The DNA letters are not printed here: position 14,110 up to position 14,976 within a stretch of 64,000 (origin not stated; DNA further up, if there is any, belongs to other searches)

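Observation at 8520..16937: Cysteine-containing SLH variant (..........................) used seven times across three proteins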

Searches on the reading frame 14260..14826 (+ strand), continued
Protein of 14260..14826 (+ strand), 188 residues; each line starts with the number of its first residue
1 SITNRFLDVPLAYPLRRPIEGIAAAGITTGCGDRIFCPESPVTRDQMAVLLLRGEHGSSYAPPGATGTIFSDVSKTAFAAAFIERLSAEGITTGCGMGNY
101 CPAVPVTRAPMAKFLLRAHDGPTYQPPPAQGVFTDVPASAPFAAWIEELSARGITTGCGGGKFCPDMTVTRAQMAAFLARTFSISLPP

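Call 27: fold_search(model_id=the predicted structure, library=pdb)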
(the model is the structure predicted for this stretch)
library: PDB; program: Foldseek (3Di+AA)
matches with E <= 10: 28; with E <= 0.001: 15
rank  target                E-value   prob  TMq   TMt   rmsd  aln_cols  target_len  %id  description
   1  3pyw                  1.9e-08  1.00  0.79  0.84   2.8       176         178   26  The structure of the SLH domain from B. anthracis surface array protein at 1.8A (released 2011-04-27)
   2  6bt4                  1.6e-07  1.00  0.68  0.76   4.4       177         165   22  Crystal structure of the SLH domain of Sap from Bacillus anthracis in complex with a pyruvylated SCWP unit (released 2018-03-21)
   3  6cwh_C                2.5e-06  1.00  0.69  0.78   3.4       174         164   22  Crystal structure of SpaA-SLH in complex with 4,6-Pyr-beta-D-ManNAcOMe (P1) (released 2018-08-15)
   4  7sv3                  3.0e-06  1.00  0.68  0.74   3.1       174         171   22  Crystal structure of SpaA-SLH in complex with 4,6-Pyr-beta-D-ManNAc-(1->4)-beta-D-GlcNAcOMe (released 2022-03-09)
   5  6cwn                  4.8e-06  1.00  0.70  0.79   3.1       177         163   20  Crystal structure of SpaA-SLH/G109A in complex with 4,6-Pyr-beta-D-ManNAcOMe (released 2018-08-15)
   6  6cwc_A                6.0e-06  1.00  0.71  0.81   3.3       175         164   20  Crystal structure of SpaA-SLH (released 2018-08-15)
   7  6cwc_B                6.7e-06  1.00  0.70  0.79   3.1       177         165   22  Crystal structure of SpaA-SLH (released 2018-08-15)
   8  7sv4                  7.1e-06  1.00  0.68  0.74   3.3       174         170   22  Crystal structure of SpaA-SLH in complex with 4,6-Pyr-beta-D-ManNAc-(1->4)-beta-D-GlcNAc-(1->3)-4,6-Pyr-beta-D-ManNAcOMe (released 2022-03-09)
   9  7sv5_A                7.1e-06  1.00  0.68  0.76   3.2       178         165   22  Crystal structure of SpaA-SLH/G109A in complex with 4,6-Pyr-beta-D-ManNAc-(1->4)-beta-D-GlcNAcOMe (released 2022-03-09)
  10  6cwf_A                8.0e-06  1.00  0.69  0.77   2.9       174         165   21  Crystal structure of SpaA-SLH in complex with 4,6-Pyr-beta-D-ManNAcOMe (released 2018-08-15)
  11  7sv6                  1.4e-05  1.00  0.70  0.78   3.2       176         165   20  Crystal structure of SpaA-SLH/G46A/G109A in complex with 4,6-Pyr-beta-D-ManNAc-(1->4)-beta-D-GlcNAcOMe (released 2022-03-09)
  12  7sv5_B                1.6e-05  1.00  0.73  0.82   2.8       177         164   19  Crystal structure of SpaA-SLH/G109A in complex with 4,6-Pyr-beta-D-ManNAc-(1->4)-beta-D-GlcNAcOMe (released 2022-03-09)
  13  6cwr                  2.2e-05  1.00  0.69  0.78   3.1       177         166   20  Crystal structure of SpaA-SLH/G46A/G109A in complex with 4,6-Pyr-beta-D-ManNAcOMe (released 2018-08-15)
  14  6cwm                  5.8e-05  1.00  0.64  0.70   4.3       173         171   21  Crystal structure of SpaA-SLH/G109A (released 2018-08-15)
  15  6cwl_B                1.6e-04  1.00  0.62  0.78   3.6       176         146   19  Crystal structure of SpaA-SLH in complex with beta-D-GlcNAc-(1->3)-4,6-Pyr-beta-D-ManNAcOMe (released 2018-08-15)
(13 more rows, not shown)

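Call 29: search_solved_structures(query=A1, max_evalue=0.01, show_alignments=4)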
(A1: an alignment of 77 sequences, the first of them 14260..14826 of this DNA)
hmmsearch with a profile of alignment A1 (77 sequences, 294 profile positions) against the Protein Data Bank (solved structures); distinct sequences matched with E-value up to 0.01: 9.
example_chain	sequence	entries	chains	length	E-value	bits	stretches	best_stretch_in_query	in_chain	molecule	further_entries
6bt4_A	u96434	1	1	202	6.1e-22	82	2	163-292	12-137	S-layer protein sap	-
9g93_A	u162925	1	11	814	8.1e-21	78.3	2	167-292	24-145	S-layer protein sap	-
3pyw_A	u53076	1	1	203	5.8e-17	65.6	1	174-292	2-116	S-layer protein sap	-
4aq1_A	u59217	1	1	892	7.5e-16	62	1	111-292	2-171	SBSB PROTEIN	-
4aq1_C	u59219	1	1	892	7.5e-16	62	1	111-292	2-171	SBSB PROTEIN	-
8bz2_A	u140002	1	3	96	5.4e-07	32.9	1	111-164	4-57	S-layer homology domain-containing protein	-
8bym_A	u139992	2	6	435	8.7e-07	32.2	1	102-164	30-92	S-layer homology domain-containing protein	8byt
8bys_A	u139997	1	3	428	1e-06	32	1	101-164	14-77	S-layer homology domain-containing protein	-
7zgx_A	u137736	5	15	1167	0.009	19.1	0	107-160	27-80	S-layer protein SlpA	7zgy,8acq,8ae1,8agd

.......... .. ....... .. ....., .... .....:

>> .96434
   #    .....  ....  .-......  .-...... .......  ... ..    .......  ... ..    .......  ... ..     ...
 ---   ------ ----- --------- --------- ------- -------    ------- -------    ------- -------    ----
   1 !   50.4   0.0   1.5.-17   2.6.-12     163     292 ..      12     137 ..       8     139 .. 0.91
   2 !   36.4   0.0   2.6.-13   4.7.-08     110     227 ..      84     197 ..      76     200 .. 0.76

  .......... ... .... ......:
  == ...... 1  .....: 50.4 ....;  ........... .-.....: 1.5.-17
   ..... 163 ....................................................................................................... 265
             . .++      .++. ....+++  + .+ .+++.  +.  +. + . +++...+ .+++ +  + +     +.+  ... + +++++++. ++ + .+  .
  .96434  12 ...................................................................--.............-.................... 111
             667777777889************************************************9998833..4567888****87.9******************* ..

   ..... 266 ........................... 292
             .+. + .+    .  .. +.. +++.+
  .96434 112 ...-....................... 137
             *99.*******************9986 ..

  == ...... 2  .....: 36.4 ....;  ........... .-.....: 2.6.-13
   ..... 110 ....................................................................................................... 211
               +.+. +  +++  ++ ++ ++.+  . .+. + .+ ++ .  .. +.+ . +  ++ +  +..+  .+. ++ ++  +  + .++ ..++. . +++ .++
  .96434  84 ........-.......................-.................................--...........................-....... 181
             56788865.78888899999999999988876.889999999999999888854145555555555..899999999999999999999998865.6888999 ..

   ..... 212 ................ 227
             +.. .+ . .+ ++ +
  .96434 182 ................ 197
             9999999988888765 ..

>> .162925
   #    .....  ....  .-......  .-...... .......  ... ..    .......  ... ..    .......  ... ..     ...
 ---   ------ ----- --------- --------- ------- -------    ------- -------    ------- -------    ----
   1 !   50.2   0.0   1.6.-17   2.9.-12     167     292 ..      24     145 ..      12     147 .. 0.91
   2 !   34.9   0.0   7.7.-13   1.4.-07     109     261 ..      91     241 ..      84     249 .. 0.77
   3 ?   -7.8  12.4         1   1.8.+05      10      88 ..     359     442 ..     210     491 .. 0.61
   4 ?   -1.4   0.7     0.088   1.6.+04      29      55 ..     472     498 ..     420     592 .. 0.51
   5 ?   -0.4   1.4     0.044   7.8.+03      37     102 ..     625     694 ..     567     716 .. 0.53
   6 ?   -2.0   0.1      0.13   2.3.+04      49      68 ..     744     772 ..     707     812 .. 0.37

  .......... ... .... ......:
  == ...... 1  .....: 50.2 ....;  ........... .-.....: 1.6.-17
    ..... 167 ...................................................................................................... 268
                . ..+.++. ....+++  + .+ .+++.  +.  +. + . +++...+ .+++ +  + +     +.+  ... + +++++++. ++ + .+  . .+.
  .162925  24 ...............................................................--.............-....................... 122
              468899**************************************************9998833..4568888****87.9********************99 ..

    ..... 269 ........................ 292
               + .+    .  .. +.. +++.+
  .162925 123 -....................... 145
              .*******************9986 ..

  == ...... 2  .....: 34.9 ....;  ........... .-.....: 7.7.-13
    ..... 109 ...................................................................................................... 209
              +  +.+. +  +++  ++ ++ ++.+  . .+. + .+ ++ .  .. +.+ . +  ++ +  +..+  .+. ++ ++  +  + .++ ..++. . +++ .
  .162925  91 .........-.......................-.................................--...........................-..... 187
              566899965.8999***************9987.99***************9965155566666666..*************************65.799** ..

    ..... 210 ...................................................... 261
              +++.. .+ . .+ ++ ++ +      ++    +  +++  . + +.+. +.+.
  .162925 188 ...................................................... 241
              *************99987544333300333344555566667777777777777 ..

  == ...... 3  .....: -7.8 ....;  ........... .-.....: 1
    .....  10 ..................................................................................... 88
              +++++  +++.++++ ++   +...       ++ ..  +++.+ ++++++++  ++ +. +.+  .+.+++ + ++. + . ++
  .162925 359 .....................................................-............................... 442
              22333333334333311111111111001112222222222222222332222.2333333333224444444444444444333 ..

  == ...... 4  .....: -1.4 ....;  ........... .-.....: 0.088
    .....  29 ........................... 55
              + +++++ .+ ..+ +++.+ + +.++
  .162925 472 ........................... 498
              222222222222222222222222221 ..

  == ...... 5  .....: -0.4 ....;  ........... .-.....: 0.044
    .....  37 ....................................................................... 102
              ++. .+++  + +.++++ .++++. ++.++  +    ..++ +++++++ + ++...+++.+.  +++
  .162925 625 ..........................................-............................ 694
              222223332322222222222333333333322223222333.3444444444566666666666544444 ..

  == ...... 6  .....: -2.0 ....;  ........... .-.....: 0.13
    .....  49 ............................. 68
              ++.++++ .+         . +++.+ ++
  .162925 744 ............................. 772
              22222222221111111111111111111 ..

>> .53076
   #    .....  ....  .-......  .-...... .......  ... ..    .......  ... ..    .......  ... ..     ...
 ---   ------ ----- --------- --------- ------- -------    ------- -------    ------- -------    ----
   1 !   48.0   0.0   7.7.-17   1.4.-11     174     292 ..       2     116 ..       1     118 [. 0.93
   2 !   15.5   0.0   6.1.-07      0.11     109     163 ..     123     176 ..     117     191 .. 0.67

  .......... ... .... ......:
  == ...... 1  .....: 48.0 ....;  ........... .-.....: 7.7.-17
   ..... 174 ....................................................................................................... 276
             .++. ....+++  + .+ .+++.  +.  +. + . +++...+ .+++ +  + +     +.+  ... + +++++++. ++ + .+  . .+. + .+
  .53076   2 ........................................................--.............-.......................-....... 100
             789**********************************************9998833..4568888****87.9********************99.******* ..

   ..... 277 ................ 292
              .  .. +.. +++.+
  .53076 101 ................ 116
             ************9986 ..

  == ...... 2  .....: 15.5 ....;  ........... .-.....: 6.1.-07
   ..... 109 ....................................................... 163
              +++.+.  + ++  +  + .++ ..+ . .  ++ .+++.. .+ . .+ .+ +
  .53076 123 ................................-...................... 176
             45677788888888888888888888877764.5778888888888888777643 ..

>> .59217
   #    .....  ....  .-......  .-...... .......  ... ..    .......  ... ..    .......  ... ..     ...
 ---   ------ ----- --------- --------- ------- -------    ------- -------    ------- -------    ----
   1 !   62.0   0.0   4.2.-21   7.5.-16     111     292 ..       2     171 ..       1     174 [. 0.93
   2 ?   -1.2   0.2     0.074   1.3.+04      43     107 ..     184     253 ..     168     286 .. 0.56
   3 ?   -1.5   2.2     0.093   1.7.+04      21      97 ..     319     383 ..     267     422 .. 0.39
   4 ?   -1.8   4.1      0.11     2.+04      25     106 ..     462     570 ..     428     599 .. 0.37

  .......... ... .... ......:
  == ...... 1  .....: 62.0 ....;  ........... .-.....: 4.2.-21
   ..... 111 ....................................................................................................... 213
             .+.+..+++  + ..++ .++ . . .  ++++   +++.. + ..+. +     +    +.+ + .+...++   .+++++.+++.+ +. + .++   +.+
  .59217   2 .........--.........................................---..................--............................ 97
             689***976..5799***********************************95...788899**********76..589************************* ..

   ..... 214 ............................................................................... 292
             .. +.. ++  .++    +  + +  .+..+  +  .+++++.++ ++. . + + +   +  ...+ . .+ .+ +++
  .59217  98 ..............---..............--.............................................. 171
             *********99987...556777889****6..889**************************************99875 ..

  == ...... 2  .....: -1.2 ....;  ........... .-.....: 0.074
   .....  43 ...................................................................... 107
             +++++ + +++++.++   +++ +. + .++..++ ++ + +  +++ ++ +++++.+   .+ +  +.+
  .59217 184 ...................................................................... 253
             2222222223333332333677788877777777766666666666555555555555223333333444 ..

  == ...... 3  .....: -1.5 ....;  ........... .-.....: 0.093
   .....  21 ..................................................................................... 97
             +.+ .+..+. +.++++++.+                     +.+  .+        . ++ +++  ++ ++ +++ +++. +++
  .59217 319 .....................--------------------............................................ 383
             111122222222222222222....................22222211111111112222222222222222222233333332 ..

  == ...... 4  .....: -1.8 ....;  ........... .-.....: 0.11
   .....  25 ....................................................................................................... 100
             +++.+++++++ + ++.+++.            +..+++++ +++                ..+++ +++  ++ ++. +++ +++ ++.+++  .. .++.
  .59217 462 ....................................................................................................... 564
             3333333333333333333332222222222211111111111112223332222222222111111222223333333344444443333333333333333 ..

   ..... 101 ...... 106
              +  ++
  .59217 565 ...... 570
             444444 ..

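Call 34: search_protein_representatives(alignment_id=A1)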
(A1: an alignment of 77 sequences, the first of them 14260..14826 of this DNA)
Query: 77 sequences, 294 profile positions. Proteins with E-value up to 0.001 (for the whole library): 150835; up to 1e-10: 87667; up to 1e-30: 11260. The best 150 are listed.
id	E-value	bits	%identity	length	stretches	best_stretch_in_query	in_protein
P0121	1.8e-214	727.1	-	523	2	7-293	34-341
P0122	8.3e-212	718.4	-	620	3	110-291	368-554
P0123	3.6e-176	601.4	-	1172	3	96-289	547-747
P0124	9.5e-147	504.9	-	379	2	135-292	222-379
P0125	2.8e-127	440.9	-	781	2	24-281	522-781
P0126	6.3e-127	439.8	-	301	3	109-292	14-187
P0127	3.1e-126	437.5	-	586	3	110-289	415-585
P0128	9.3e-126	435.9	-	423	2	107-292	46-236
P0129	1.0e-122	425.9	-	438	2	112-291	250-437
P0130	1.8e-118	412.0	-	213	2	136-268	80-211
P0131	5.2e-118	410.5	-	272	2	142-268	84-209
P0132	6.7e-118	410.2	-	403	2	105-290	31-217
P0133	2.1e-117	408.5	-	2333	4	112-292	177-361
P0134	6.5e-114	397.1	-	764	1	17-292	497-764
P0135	4.4e-113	394.4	-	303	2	105-267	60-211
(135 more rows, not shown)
